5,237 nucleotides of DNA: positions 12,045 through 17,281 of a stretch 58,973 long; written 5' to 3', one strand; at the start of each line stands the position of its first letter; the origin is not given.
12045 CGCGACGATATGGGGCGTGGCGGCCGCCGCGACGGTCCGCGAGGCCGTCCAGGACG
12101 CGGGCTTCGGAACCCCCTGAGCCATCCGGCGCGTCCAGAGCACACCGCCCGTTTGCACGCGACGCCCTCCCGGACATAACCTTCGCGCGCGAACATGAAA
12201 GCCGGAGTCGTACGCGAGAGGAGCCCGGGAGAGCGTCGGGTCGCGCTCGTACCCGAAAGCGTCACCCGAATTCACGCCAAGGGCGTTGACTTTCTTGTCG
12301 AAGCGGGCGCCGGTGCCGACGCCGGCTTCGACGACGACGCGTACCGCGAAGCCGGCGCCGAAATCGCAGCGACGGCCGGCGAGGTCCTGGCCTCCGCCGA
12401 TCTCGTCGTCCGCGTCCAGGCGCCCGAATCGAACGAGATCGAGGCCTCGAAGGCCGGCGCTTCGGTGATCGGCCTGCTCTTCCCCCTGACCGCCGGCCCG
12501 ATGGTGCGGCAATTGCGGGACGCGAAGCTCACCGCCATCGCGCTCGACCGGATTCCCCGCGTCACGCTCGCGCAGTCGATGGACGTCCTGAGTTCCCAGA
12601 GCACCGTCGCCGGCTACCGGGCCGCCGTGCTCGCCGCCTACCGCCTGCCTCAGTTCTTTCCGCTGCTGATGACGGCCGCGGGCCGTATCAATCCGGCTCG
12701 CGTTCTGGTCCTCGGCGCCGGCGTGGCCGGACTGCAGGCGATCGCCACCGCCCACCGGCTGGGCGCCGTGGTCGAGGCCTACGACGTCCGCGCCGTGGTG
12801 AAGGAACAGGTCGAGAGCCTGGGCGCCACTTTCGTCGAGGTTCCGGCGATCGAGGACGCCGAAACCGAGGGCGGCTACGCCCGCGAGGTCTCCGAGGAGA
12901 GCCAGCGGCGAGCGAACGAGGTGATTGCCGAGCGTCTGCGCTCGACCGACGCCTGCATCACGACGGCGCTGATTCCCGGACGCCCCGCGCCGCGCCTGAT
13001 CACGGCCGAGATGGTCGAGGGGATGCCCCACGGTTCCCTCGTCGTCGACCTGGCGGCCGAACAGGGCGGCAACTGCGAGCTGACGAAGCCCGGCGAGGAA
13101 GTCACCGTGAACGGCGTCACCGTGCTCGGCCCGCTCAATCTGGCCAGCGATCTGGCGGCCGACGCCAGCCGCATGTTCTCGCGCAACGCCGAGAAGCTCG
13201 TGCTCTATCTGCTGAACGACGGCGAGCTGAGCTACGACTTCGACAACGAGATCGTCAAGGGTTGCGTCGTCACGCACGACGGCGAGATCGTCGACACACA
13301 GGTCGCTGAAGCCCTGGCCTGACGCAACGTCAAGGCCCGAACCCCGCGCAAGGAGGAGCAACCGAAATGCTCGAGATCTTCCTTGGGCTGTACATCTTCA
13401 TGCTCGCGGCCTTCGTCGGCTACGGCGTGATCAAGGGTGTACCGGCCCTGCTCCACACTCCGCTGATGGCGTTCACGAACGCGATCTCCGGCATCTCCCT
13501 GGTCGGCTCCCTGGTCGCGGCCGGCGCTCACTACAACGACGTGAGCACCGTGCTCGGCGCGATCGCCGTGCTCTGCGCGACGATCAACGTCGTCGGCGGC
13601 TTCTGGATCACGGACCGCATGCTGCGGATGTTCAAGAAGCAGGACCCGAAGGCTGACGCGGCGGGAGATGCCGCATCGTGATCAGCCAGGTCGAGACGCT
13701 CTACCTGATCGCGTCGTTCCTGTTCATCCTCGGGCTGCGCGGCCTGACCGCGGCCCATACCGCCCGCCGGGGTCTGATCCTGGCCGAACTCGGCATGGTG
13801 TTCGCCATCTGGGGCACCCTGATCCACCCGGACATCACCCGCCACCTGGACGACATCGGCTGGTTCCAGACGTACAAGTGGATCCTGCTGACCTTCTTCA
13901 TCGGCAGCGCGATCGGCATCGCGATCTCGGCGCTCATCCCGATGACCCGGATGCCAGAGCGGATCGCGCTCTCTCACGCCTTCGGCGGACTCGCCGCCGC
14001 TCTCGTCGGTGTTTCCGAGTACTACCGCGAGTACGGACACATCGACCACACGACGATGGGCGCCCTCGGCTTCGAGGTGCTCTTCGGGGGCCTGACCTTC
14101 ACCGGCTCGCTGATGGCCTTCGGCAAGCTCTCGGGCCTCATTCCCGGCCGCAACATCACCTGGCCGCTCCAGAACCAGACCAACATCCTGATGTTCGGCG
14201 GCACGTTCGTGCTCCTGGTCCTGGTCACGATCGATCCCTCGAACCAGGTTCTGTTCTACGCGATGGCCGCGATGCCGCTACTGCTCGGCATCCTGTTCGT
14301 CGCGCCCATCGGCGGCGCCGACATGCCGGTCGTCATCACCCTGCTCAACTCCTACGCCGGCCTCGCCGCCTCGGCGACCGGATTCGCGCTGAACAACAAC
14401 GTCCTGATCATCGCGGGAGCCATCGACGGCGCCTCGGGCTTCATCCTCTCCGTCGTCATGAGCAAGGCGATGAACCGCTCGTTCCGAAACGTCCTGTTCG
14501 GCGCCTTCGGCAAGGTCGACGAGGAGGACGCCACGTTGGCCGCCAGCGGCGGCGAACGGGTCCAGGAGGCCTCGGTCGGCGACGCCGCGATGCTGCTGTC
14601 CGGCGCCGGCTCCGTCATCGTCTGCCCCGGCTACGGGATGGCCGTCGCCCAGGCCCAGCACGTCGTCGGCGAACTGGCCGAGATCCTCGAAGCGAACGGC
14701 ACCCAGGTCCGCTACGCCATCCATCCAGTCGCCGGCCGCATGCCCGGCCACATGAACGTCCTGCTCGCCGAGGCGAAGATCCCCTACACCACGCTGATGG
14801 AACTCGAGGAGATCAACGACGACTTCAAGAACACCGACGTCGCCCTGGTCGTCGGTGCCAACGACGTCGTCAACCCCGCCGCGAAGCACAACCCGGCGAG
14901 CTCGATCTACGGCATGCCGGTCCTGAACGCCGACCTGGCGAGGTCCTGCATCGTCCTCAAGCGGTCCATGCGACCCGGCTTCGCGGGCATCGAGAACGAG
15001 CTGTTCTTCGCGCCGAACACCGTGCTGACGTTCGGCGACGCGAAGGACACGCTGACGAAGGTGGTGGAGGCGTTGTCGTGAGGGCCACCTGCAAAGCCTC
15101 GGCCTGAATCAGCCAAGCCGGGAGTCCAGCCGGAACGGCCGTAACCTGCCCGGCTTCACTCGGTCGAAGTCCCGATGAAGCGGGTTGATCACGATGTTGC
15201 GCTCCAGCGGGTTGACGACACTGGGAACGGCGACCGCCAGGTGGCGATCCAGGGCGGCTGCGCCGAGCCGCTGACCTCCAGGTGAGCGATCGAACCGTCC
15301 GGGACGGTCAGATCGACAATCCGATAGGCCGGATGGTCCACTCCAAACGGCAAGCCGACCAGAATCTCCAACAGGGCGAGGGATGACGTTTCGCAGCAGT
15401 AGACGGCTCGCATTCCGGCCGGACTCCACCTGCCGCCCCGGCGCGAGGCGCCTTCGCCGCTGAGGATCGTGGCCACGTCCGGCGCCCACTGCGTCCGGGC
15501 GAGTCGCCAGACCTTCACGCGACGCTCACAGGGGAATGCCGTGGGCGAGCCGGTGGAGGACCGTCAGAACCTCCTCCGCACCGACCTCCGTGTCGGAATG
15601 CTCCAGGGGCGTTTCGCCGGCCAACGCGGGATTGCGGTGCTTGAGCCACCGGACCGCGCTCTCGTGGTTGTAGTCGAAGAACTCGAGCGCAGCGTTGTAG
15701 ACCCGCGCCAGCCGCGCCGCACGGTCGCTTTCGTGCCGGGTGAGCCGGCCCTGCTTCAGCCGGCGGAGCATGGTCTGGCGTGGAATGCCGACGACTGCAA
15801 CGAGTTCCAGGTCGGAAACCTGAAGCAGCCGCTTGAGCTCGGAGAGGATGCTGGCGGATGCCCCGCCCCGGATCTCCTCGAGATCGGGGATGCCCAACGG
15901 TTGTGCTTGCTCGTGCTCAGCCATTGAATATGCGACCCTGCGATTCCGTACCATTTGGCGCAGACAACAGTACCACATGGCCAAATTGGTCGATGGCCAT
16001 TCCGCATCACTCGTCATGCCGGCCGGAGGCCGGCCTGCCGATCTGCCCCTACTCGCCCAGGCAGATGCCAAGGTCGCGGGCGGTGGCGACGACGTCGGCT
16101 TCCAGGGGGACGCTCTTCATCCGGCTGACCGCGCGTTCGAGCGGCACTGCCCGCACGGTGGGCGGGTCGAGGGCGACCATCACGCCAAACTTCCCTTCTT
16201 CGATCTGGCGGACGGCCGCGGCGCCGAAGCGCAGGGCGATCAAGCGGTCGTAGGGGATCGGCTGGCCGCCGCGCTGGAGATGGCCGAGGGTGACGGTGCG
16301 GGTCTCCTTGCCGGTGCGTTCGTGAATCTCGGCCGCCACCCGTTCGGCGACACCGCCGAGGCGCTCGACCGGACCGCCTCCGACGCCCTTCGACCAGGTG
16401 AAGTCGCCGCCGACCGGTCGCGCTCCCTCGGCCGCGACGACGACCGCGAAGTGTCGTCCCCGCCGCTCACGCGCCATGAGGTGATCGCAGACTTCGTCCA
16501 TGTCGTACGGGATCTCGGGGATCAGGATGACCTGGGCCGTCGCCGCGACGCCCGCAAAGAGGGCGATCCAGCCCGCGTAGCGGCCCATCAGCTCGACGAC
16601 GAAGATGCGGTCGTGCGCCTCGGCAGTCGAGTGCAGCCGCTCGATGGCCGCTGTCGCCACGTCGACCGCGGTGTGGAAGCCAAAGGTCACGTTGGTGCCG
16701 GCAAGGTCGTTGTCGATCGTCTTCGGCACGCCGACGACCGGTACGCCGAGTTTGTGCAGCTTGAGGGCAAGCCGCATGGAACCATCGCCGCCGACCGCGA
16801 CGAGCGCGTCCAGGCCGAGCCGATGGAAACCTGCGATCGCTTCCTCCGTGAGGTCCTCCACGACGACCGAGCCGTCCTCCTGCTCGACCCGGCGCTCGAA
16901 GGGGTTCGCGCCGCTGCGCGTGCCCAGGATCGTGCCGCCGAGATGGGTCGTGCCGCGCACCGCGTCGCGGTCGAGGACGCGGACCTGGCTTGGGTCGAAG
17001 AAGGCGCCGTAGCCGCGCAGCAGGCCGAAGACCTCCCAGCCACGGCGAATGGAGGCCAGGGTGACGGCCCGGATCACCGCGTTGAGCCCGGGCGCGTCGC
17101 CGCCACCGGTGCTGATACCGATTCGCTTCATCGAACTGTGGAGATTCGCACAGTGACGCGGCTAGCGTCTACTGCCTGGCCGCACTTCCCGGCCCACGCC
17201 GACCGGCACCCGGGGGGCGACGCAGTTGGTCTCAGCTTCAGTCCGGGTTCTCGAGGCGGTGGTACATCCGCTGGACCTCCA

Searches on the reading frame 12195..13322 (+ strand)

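Call 73: search_protein_families(library=pfam, proteins=[window:12195-13322:+], max_evalue=0.0001)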
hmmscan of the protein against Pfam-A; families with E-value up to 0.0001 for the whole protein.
window:12195-13322:+ (375 aa): 2 families
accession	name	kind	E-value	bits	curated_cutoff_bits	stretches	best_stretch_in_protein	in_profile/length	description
PF01262.27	AlaDh_PNT_C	-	1.2e-62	211.6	23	1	143-366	1-212/214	Alanine dehydrogenase/PNT, C-terminal domain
PF05222.21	AlaDh_PNT_N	-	1.8e-39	135.5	30.4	1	4-139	1-136/136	Alanine dehydrogenase/PNT, N-terminal domain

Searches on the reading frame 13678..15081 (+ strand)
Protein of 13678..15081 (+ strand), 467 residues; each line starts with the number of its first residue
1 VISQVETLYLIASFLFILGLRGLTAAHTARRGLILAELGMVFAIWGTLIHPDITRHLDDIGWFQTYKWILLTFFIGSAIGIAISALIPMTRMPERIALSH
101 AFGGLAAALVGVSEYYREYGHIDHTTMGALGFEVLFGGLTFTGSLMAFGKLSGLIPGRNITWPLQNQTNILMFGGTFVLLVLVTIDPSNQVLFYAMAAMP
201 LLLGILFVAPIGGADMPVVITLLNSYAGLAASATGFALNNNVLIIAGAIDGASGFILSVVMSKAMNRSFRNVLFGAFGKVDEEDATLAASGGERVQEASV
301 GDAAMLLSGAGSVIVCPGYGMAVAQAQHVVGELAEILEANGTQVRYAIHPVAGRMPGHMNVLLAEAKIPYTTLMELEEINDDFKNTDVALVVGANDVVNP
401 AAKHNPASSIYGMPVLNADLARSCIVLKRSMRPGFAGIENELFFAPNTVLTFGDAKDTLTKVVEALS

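Call 73: search_protein_families(library=pfam, proteins=[window:13678-15081:+], max_evalue=0.0001)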
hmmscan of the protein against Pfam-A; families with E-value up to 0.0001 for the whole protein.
window:13678-15081:+ (467 aa): 1 family
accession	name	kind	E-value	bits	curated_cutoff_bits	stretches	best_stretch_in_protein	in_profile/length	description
PF02233.22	PNTB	-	2.9e-174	580.8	31.7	1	6-464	2-455/456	NAD(P) transhydrogenase beta subunit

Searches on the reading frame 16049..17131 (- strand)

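Call 9: search_protein_families(library=pfam, proteins=[window:16049-17131:-], max_evalue=0.0001)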
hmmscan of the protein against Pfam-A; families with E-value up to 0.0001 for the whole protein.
window:16049-17131:- (360 aa): 2 families
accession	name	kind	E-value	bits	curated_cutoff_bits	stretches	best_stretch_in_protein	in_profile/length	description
PF00365.25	PFK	-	2.7e-96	322.6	30.9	1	3-309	1-276/277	Phosphofructokinase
PF01513.26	NAD_kinase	-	4.2e-05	24.3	25.5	1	79-136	45-103/130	ATP-NAD kinase N-terminal domain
